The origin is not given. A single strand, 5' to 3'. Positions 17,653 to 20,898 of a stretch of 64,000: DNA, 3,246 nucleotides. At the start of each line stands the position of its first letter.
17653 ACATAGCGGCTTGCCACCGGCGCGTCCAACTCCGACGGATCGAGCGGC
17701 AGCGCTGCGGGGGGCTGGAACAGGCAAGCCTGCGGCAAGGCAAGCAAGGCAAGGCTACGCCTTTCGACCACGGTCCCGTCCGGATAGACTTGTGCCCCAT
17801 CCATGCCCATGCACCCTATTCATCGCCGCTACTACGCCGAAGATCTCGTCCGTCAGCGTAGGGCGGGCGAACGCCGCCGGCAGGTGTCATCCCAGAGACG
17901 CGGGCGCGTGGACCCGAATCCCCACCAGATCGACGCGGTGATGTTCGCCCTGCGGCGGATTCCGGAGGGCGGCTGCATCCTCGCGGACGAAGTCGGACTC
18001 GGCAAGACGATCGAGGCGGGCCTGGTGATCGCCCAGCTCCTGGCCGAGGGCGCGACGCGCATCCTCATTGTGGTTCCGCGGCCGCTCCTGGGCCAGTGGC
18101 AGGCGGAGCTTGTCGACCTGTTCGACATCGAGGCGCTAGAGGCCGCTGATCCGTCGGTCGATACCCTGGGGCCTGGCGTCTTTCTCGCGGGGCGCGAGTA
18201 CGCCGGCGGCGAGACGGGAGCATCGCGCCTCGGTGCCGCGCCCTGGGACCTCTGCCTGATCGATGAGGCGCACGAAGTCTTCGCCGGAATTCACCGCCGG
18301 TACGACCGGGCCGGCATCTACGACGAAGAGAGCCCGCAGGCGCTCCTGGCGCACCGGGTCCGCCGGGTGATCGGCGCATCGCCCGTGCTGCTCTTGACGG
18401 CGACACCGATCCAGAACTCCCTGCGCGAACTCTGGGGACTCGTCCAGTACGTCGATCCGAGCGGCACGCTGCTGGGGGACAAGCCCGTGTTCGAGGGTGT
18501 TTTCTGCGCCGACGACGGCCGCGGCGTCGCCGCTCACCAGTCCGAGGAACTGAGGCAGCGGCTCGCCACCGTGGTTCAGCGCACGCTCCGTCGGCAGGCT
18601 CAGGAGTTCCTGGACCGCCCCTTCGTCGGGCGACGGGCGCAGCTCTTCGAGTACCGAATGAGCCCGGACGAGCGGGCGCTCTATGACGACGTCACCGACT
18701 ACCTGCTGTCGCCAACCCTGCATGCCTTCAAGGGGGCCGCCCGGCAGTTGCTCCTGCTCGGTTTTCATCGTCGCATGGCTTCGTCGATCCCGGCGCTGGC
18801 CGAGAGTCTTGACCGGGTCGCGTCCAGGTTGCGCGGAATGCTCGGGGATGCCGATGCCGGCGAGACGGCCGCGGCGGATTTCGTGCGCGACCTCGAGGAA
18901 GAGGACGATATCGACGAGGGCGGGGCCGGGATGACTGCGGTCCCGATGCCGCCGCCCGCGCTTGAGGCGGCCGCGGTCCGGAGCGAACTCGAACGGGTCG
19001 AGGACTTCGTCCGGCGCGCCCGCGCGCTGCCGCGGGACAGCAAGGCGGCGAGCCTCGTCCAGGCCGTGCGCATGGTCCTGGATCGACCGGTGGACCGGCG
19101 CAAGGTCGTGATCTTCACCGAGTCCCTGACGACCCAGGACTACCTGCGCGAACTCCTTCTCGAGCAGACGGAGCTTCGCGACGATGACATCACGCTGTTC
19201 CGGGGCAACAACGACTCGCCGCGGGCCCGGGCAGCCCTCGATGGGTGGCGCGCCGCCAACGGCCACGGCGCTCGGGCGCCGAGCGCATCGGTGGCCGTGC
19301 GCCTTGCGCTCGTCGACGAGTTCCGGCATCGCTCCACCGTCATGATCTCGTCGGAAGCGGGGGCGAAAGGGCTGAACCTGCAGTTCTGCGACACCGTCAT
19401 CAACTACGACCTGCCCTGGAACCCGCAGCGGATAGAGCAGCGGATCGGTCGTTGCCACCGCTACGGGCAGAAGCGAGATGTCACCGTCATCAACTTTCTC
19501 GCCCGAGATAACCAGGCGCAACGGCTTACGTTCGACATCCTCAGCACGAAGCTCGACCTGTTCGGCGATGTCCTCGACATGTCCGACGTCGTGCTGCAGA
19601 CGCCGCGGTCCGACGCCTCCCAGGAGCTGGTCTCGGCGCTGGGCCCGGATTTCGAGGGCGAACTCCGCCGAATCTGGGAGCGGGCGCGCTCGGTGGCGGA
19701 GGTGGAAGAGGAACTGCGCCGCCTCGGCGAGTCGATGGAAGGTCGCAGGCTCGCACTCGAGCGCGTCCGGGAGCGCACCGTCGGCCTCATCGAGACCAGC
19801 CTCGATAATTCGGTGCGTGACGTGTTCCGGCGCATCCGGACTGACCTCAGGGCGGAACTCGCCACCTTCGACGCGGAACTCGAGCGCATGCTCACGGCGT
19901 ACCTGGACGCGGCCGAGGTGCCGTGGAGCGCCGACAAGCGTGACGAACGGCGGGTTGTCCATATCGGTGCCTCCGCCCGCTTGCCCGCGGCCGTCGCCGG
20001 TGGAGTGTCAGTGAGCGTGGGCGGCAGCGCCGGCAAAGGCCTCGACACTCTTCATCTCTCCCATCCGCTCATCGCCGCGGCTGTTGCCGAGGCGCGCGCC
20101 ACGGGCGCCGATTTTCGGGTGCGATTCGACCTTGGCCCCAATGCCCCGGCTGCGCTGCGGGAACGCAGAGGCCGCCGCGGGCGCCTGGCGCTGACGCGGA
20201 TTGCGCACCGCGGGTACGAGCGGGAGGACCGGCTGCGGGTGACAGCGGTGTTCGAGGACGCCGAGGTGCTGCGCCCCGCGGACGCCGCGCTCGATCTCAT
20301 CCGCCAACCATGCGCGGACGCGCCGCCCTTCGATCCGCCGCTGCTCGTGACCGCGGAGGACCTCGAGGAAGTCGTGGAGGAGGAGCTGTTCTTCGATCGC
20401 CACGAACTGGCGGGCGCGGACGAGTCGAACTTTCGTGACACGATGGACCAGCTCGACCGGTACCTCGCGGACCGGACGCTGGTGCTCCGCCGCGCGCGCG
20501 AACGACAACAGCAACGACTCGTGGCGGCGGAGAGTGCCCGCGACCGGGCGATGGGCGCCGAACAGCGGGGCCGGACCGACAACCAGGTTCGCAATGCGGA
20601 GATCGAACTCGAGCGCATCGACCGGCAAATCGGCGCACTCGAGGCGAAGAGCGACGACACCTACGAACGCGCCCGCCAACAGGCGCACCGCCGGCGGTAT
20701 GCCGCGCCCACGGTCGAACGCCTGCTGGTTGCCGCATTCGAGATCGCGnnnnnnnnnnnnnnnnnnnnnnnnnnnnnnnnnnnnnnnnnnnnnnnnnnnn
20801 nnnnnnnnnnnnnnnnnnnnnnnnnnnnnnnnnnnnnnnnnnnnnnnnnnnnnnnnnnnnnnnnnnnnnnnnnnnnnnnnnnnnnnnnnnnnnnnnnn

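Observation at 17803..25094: Coupled SNF2 helicase + Mre11/SbcD-like nuclease + hook-less Rad50/SbcC-like ATPase operon: candidate uncharacterised DNA-end-processing or anti-mobile-element system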

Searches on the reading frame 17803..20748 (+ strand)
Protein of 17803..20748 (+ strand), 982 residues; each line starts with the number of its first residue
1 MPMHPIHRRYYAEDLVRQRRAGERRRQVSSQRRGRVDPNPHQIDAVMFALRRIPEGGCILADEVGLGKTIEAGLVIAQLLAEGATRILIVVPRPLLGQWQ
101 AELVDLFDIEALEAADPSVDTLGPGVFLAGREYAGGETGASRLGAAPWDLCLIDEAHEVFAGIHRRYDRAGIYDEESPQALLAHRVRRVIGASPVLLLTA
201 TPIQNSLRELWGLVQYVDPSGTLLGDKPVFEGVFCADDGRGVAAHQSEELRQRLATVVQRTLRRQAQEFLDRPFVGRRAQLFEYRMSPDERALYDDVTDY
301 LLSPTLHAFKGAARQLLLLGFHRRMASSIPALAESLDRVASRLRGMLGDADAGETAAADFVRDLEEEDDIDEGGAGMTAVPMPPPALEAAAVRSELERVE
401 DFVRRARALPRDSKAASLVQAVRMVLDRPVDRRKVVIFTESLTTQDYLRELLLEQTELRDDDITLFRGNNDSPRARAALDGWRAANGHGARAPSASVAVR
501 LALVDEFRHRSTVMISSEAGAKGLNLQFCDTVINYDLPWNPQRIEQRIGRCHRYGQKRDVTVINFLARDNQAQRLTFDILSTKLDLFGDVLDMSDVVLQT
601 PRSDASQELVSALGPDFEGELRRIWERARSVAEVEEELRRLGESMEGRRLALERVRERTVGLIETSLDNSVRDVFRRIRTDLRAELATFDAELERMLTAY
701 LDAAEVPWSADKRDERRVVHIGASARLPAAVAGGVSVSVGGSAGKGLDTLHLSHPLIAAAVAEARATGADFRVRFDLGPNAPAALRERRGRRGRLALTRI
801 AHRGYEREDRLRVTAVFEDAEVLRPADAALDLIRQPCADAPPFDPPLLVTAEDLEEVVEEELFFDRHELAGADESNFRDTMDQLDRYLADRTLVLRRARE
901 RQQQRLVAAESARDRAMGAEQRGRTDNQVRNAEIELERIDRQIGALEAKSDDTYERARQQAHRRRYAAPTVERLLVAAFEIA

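Call 6: search_protein_families(library=pfam, proteins=[window:17803-20748:+], max_evalue=0.01)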
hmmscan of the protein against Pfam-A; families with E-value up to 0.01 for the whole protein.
window:17803-20748:+ (982 aa): 3 families
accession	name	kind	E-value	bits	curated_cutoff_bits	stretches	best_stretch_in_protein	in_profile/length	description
PF00176.29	SNF2-rel_dom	-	2.7e-23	82.9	24.9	2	181-300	143-252/290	SNF2-related domain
PF00271.37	Helicase_C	-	2.3e-16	60.5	23.5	1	495-555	49-110/110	Helicase conserved C-terminal domain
PF04851.21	ResIII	-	0.00011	22.6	22.5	1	37-203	3-163/164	Type III restriction enzyme, res subunit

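Call 7: search_protein_families(library=padloc, proteins=[window:17803-20748:+], max_evalue=0.01)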
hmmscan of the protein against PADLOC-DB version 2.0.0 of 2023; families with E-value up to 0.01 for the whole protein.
window:17803-20748:+ (982 aa): 43 families (the best 25 are shown)
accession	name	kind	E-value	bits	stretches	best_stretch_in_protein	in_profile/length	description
PDLC02619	DrmD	-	1.3e-125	418.5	1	33-683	28-649/872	DrmD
PDLC02500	BrxHI|BrxHII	-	3.8e-54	182.6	3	496-586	515-604/933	BrxHI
PDLC02623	DrmD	-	2.6e-45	152.6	3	502-956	569-1025/1040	DrmD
PDLC02504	BrxHI|BrxHII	-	8.3e-45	151.1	3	502-587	527-613/971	BrxHII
PDLC02621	DrmD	-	2e-44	150.1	2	251-663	329-740/1040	DrmD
PDLC02620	DrmD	-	6.2e-44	148.2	1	34-584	96-603/1060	DrmD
PDLC00659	HmaA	-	1.8e-42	143.3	2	35-451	102-531/1176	SNF2 helicase / DEAD-box helicase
PDLC02843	DpdE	-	6.3e-38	128.3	2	36-223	157-318/1091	DpdE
PDLC02634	DrmD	-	4.5e-36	122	2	278-589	316-617/900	DrmD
PDLC02840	DpdE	-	3e-34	116.5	2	8-221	133-321/1091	DpdE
PDLC02193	PLD_Helicase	-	1.6e-28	97.4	3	511-590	754-837/905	-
PDLC02846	DpdE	-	5.2e-27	92.1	2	2-218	130-338/1034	DpdE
PDLC02844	DpdE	-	8.2e-27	91.5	2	33-220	149-323/1074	DpdE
PDLC02572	DrmA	-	1.1e-26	91.2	2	237-681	312-755/1043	DrmA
PDLC02632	DrmD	-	8.7e-25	85.3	2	270-563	348-633/662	DrmD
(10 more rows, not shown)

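Call 8: search_protein_families(library=ncbifam, proteins=[window:17803-20748:+], max_evalue=0.01)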
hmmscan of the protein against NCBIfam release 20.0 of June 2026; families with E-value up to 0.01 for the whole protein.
window:17803-20748:+ (982 aa): 17 families
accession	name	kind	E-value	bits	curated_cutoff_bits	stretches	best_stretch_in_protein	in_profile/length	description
NF038318.1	DISARM_DrmD_b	equivalog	5.8e-126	421.7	950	1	34-690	26-653/868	DISARM system SNF2-like helicase DrmD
NF038317.1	DISARM_DrmD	equivalog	4.5e-58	197.4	610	2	147-972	238-1007/1021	DISARM system SNF2-like helicase DrmD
NF041062.1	DpdE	equivalog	8.5e-50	169.6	500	2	7-220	126-315/1048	protein DpdE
NF042964.1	phospholipD_antiphage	equivalog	1.3e-39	136.3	1100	3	393-591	649-830/895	phospholipase D-like domain-containing anti-phage protein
NF003426.0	PRK04914.1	equivalog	1.9e-37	129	576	2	23-216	139-330/959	RNA polymerase-associated protein RapA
NF058637.1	helic_SCO1167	equivalog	8.4e-24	83.7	1200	2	57-264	490-678/932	SCO1167/SCO6262 family helicase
NF053675.1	pilus_reg_Snf2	equivalog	2.2e-20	72.4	1100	2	510-594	928-1011/1029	pilus expression-regulating Snf2 family helicase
NF041790.1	anti-phage_ZorD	equivalog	5.8e-18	64.2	1500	2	491-562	958-1032/1035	type I Zorya anti-phage system protein ZorD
NF010337.0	PRK13766.1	equivalog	2e-06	26.2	610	1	63-110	38-86/781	Hef nuclease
NF008744.0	PRK11776.1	equivalog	9.4e-06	24.4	524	1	507-558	288-340/460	ATP-dependent RNA helicase DbpA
NF053631.1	RNA_helic_CshA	equivalog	4.5e-05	22.5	646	1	498-558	274-335/434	degradosome RNA helicase CshA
NF002340.1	PRK01297.1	equivalog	4.7e-05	22.4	564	1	498-571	286-358/372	ATP-dependent RNA helicase RhlB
NF053711.1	RNA_heli_RhlE1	exception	5.9e-05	22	750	1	410-560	211-344/434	RNA helicase RhlE1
NF053636.1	DDHlcsCsdAPsy1082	equivalog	0.00015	20.4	890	1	503-573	285-354/512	DEAD/DEAH box helicase CsdA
NF008394.0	PRK11192.1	equivalog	0.00025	20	507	1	510-558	297-345/441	ATP-dependent RNA helicase SrmB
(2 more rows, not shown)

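Call 37: search_solved_structures(query=A2, max_evalue=1e-10)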
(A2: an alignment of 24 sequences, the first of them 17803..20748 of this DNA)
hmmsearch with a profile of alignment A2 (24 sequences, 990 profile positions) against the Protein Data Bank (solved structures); distinct sequences matched with E-value up to 1e-10: 79 (the best 60 are shown).
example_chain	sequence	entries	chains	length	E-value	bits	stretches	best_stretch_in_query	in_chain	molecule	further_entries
8so8_A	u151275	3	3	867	7.3e-33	116.8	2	19-204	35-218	RNA polymerase-associated protein RapA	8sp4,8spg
7m8e_F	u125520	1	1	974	4.4e-32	114.2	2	19-204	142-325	RNA polymerase-associated protein RapA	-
4s20_K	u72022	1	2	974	4.4e-32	114.2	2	19-204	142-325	RNA polymerase-associated protein RapA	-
6bog_A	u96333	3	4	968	4.6e-32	114.1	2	19-204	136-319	RNA polymerase-associated protein RapA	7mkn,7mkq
8t0l_F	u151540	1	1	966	6.5e-31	110.3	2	17-204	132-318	RNA polymerase-associated protein RapA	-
6iy2_O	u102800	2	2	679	1.5e-28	102.5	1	521-626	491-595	Transcription regulatory protein SNF2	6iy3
9ge5_G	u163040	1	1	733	1.5e-27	99.2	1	496-579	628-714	Chromatin-remodeling ATPase INO80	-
5x0x_O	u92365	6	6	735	3e-27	98.2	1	521-626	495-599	Transcription regulatory protein SNF2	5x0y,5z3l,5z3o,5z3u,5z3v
5hzr_A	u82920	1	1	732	3.2e-27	98.1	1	520-609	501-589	SNF2-family ATP dependent chromatin remodeling factor like protein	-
6fhs_G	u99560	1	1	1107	8.9e-27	96.6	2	56-274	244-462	Ino80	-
8atf_G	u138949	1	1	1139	9.6e-27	96.5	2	56-274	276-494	Ino80 ATPase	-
8oo7_G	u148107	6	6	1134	9.6e-27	96.5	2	56-274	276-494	Chromatin-remodeling ATPase Ino80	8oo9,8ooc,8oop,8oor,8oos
7egm_A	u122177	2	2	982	2.9e-24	88.3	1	521-627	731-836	Transcription regulatory protein SNF2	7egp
6pwf_K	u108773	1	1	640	3e-24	88.3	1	507-622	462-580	chromatin remodeling factor ISWI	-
6vzg_K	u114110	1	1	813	8.2e-24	86.8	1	521-603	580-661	Nuclear protein STH1/NPS1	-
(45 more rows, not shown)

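Call 53: find_homologous_proteins(query=window:17803-20748:+, max_evalue=1e-10)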
Query window:17803-20748:+ (982 aa): 7715 proteins with E <= 1e-10 among 8000 candidates; the best 120 are listed.
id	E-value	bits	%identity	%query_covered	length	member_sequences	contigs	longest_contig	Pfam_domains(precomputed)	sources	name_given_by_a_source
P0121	0.0e+0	2134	100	100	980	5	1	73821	PF00176.30,PF00271.38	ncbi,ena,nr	ncbi:MAG: SNF2-related protein [Gammaproteobacteria bacterium]|nr:SNF2-related protein [Gammaproteob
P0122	0.0e+0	1961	92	100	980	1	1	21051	PF00176.30,PF00271.38,PF04851.22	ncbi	-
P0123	0.0e+0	1927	90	100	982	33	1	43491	PF00176.30,PF00271.38,PF04851.22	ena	-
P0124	0.0e+0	1906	89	100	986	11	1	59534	PF00176.30,PF00271.38,PF04851.22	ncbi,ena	-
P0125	0.0e+0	1902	89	100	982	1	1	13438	PF00176.30,PF00271.38,PF04851.22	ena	-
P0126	0.0e+0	1887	88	100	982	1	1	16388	PF00176.30,PF00271.38,PF04851.22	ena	-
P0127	0.0e+0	1870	87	100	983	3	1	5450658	PF00176.30,PF00271.38,PF04851.22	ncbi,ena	-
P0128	0.0e+0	1792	91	93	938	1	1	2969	PF00176.30,PF00271.38,PF04851.22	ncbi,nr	ncbi:MAG: DEAD/DEAH box helicase, partial [Gammaproteobacteria bacterium]|nr:DEAD/DEAH box helicase 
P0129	0.0e+0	1562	75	100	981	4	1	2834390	PF00176.30,PF00271.38,PF04851.22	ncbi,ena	-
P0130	0.0e+0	1558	74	100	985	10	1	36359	PF00176.30,PF00271.38,PF04851.22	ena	-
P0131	0.0e+0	1554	75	100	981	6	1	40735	PF00176.30,PF00271.38,PF04851.22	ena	-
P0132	0.0e+0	1554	75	100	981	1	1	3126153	PF00176.30,PF00271.38,PF04851.22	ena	-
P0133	0.0e+0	1551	74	100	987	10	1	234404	PF00176.30,PF00271.38,PF04851.22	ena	-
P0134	0.0e+0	1548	74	100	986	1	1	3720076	PF00176.30,PF00271.38,PF04851.22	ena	-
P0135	0.0e+0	1543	74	100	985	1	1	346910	PF00176.30,PF00271.38,PF04851.22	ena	-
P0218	0.0e+0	1279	65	100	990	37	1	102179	PF00176.30,PF00271.38,PF04851.22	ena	-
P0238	0.0e+0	1262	62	100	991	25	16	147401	PF00176.30,PF00271.38,PF04851.22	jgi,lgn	jgi:adenine-specific DNA-methyltransferase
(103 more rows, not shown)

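Call 69: find_encoding_contigs(protein=P0238, flank=9000, max_places=4)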
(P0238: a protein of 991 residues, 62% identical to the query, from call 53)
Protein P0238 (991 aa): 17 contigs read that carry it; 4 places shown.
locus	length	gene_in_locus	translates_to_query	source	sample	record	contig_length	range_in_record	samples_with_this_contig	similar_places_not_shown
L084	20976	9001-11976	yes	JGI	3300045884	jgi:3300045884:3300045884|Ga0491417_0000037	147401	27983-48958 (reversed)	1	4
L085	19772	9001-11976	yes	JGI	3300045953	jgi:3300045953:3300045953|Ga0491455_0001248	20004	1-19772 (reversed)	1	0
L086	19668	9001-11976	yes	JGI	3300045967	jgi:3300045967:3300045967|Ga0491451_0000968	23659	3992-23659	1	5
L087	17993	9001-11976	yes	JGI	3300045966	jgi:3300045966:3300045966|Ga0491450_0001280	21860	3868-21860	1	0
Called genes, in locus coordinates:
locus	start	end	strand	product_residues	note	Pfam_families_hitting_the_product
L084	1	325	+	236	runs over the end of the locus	PF13677:MotB_plug (weak)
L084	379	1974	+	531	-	PF15611:EH_Signature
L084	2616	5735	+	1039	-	PF00176:SNF2-rel_dom, PF04851:ResIII (weak), PF00271:Helicase_C, PF04471:Mrr_cat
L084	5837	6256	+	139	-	PF13411:MerR_1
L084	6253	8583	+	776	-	PF08487:VIT, PF13757:VIT_2 (weak), PF05762:VWA_CoxE (weak), PF00092:VWA, PF13519:VWA_2, PF13768:VWA_3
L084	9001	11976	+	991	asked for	PF00176:SNF2-rel_dom, PF04851:ResIII (weak), PF00176:SNF2-rel_dom, PF00271:Helicase_C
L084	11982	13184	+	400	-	PF00149:Metallophos, PF12850:Metallophos_2 (weak)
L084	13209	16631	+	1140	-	PF13175:AAA_15 (faint), PF02463:SMC_N (weak)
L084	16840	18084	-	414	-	PF00817:IMS, PF11798:IMS_HHH (weak), PF11799:IMS_C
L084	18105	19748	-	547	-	-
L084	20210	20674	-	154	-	PF08327:AHSA1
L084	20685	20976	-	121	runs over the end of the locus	PF12802:MarR_2 (faint), PF12840:HTH_20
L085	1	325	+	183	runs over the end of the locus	-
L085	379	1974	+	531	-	PF15611:EH_Signature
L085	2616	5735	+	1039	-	PF00176:SNF2-rel_dom, PF04851:ResIII (weak), PF00271:Helicase_C, PF04471:Mrr_cat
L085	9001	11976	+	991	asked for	PF00176:SNF2-rel_dom, PF04851:ResIII (weak), PF00176:SNF2-rel_dom, PF00271:Helicase_C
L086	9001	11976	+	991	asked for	PF00176:SNF2-rel_dom, PF04851:ResIII (weak), PF00176:SNF2-rel_dom, PF00271:Helicase_C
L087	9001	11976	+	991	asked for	PF00176:SNF2-rel_dom, PF04851:ResIII (weak), PF00176:SNF2-rel_dom, PF00271:Helicase_C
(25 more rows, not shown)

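Call 70: find_encoding_contigs(protein=P0218, flank=9000, max_places=3)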
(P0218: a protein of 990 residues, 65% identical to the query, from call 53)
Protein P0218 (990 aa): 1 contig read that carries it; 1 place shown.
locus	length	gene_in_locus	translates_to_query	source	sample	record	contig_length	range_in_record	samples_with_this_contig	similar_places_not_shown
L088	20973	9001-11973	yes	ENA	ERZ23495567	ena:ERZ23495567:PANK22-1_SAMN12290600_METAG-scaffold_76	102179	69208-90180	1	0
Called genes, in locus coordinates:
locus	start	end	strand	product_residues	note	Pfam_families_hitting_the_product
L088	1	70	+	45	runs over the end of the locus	-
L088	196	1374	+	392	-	PF18135:Type_ISP_C, PF00717:Peptidase_S24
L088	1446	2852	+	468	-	PF00557:Peptidase_M24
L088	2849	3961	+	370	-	PF01408:GFO_IDH_MocA, PF03447:NAD_binding_3 (weak), PF22725:GFO_IDH_MocA_C3, PF02894:GFO_IDH_MocA_C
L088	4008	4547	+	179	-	PF04290:DctQ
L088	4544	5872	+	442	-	PF06808:DctM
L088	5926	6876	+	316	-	PF03480:DctP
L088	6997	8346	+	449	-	PF13175:AAA_15 (weak), PF13476:AAA_23 (weak), PF13304:AAA_21, PF13175:AAA_15, PF12476:DUF3696 (weak)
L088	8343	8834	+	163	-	-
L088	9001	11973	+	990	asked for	PF00176:SNF2-rel_dom, PF04851:ResIII (weak), PF00176:SNF2-rel_dom, PF00271:Helicase_C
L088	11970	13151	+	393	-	PF00149:Metallophos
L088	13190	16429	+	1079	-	-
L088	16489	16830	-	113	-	PF14690:Zn_ribbon_ISL3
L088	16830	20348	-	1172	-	PF13482:RNase_H_2, PF01443:Viral_helicase1 (faint), PF13086:AAA_11 (faint), PF13245:AAA_19 (weak), PF13604:AAA_30, PF13087:AAA_12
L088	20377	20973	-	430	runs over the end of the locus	PF04389:Peptidase_M28, PF01546:Peptidase_M20, PF07687:M20_dimer (weak)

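Call 88: search_dna_similar(query=window:17803-20748:+, collection=plasmids, mode=protein, max_evalue=1e-20, max_rows=15)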
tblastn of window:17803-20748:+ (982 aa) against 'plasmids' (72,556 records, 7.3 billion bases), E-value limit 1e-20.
Records with a match: 76; places in all: 78; records where one place covers at least 80% of the query: 0.
Best place of each record, by identity: <60% 76.
By first word of the organism name: Salmonella 15; Thermus 14; Klebsiella 11; Providencia 5; Planktothrix 3; Escherichia 2; Aeromonas 2; Roseomonas 2; Planctomycetes 1; Cupriavidus 1; and 20 more.
By predicted mobility (MOB-suite, as given by PLSDB): non-mobilizable 39; conjugative 32; mobilizable 5.
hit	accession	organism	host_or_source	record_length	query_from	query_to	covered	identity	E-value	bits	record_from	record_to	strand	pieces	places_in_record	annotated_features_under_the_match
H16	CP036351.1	Planctomycetes bacterium K2D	-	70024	7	679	69%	34.5%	4e-88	318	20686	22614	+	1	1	rapA: RNA polymerase-associated protein RapA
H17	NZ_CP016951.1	Cupriavidus taiwanensis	Mimosa,single cell,nodules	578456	7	598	60%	38.9%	3e-98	348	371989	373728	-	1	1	SNF2-related protein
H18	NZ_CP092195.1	Deinococcus sp. KNUC1210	Setaria viridis,cell ...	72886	37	699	68%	34.7%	2e-86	313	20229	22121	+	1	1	SNF2-related protein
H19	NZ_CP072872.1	Rhizobium sp. NLR16a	lentil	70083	37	714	69%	33.7%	8e-85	308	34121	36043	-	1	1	SNF2-related protein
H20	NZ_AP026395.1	Klebsiella quasipneumoniae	-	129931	1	625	64%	36.1%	3e-87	315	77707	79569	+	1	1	SNF2-related protein | helix-turn-helix transcriptional regulator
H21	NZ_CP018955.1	Escherichia coli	Homo sapiens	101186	1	625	64%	36.1%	3e-87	315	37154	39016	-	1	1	SNF2-related protein | helix-turn-helix transcriptional regulator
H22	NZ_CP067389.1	Klebsiella grimontii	Homo sapiens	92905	1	625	64%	36.1%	4e-87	315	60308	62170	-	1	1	SNF2-related protein | helix-turn-helix transcriptional regulator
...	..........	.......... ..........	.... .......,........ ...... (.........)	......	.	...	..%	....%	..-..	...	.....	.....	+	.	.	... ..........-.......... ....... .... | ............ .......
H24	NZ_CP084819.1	Klebsiella quasipneumoniae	Homo sapiens,Whole organism,blood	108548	1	625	64%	36.1%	4e-87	315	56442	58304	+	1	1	SNF2-related protein | helix-turn-helix transcriptional regulator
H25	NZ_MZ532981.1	Klebsiella oxytoca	-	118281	1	625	64%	36.1%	4e-87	315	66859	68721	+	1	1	SNF2-related protein | helix-turn-helix transcriptional regulator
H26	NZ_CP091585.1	Klebsiella pneumoniae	Homo sapiens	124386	1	625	64%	36.1%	4e-87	315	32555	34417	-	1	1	SNF2-related protein | helix-turn-helix transcriptional regulator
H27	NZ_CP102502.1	Citrobacter youngae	Homo sapiens,Blood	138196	1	625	64%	36.1%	4e-87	315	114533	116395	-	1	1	SNF2-related protein | helix-turn-helix transcriptional regulator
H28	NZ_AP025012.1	Raoultella ornithinolytica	-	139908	1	625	64%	36.1%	4e-87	315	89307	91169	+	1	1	SNF2-related protein | helix-turn-helix transcriptional regulator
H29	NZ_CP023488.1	Klebsiella pneumoniae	Homo sapiens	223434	1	625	64%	36.1%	4e-87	315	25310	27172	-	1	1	SNF2-related protein | helix-turn-helix transcriptional regulator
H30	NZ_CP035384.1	Klebsiella pneumoniae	cell culture,blood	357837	1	625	64%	36.1%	4e-87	315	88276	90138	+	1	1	SNF2-related protein | helix-turn-helix transcriptional regulator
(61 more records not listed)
